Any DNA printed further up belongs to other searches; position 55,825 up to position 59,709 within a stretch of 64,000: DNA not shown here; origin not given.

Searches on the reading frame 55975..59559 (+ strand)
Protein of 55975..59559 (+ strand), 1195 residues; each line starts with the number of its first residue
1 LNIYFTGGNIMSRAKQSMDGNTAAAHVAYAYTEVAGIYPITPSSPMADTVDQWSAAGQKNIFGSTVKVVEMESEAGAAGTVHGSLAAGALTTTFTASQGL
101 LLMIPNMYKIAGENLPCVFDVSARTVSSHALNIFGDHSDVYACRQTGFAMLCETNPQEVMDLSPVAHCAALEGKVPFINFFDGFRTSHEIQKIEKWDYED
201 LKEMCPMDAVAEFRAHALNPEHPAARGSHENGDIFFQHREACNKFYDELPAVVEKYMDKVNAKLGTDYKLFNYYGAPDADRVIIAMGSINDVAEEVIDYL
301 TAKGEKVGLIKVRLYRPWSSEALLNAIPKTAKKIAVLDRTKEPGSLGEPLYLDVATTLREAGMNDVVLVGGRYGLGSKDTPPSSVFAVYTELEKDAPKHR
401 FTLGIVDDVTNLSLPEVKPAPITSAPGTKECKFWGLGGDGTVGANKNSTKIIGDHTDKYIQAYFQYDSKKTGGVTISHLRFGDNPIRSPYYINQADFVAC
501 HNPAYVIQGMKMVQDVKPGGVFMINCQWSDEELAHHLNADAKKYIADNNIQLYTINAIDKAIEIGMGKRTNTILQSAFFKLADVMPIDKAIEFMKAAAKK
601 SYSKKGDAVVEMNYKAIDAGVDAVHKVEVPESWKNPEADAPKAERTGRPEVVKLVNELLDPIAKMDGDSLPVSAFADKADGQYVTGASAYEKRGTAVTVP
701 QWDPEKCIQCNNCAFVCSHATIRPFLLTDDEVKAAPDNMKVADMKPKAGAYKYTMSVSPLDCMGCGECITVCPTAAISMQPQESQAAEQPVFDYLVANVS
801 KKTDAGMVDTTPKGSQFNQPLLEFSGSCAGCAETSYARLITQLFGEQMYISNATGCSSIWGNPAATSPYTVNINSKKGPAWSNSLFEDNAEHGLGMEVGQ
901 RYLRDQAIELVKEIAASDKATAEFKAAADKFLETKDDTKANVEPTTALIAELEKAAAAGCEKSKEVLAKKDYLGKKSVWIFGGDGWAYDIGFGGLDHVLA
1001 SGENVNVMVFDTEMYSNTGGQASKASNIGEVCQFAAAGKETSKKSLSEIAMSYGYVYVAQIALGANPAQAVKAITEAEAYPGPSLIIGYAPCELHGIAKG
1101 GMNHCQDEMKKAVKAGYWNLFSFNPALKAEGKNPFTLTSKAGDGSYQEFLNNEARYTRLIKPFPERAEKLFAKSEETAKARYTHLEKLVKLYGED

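Call 53: search_protein_families(library=pfam, proteins=[window:55975-59559:+], max_evalue=0.0001)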
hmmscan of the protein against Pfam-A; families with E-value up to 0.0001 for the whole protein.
window:55975-59559:+ (1195 aa): 15 families
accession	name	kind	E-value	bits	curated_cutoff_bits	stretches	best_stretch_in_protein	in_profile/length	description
PF01855.24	POR_N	-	4.7e-77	259.3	27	1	27-257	2-230/231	Pyruvate flavodoxin/ferredoxin oxidoreductase, thiamine diP-bdg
PF01558.24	POR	-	4e-33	115.4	27.4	1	437-621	1-172/173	Pyruvate ferredoxin/flavodoxin oxidoreductase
PF17147.9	PFOR_II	-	8.8e-16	58.6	27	1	279-371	1-94/102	Pyruvate:ferredoxin oxidoreductase core domain II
PF10371.14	EKR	-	1.7e-15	57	27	1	644-696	8-55/55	Domain of unknown function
PF00037.32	Fer4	-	4.6e-11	42.5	21.1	1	757-778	3-24/24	4Fe-4S binding domain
PF12838.12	Fer4_7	-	2.4e-10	41.2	27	1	706-776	1-52/52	4Fe-4S dicluster domain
PF02775.26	TPP_enzyme_C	-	6.9e-09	36.1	21.9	1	974-1086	45-149/151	Thiamine pyrophosphate enzyme, C-terminal TPP binding domain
PF13484.11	Fer4_16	-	2.1e-07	32.1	30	0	762-794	2-32/66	4Fe-4S double cluster binding domain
PF12837.12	Fer4_6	-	2.7e-07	30.7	25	1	699-720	1-22/24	4Fe-4S binding domain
PF13183.11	Fer4_8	-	2.7e-06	28.2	27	1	705-774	3-66/68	4Fe-4S dicluster domain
PF13187.11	Fer4_9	-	3.4e-06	27.4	27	1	706-777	1-52/52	4Fe-4S dicluster domain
PF13237.11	Fer4_10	-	3.2e-05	24.2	25.5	1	703-773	5-53/53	4Fe-4S dicluster domain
PF14697.11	Fer4_21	-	5.1e-05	23.7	35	0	703-779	4-59/59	4Fe-4S dicluster domain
PF02780.25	Transketolase_C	-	9.9e-05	22.7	25.9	0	280-344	11-75/124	Transketolase, C-terminal domain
PF25160.1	LdpA_Fe-S-bd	-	9.9e-05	22.5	27.6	0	756-781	22-47/49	LdpA Fe-S cluster-binding domain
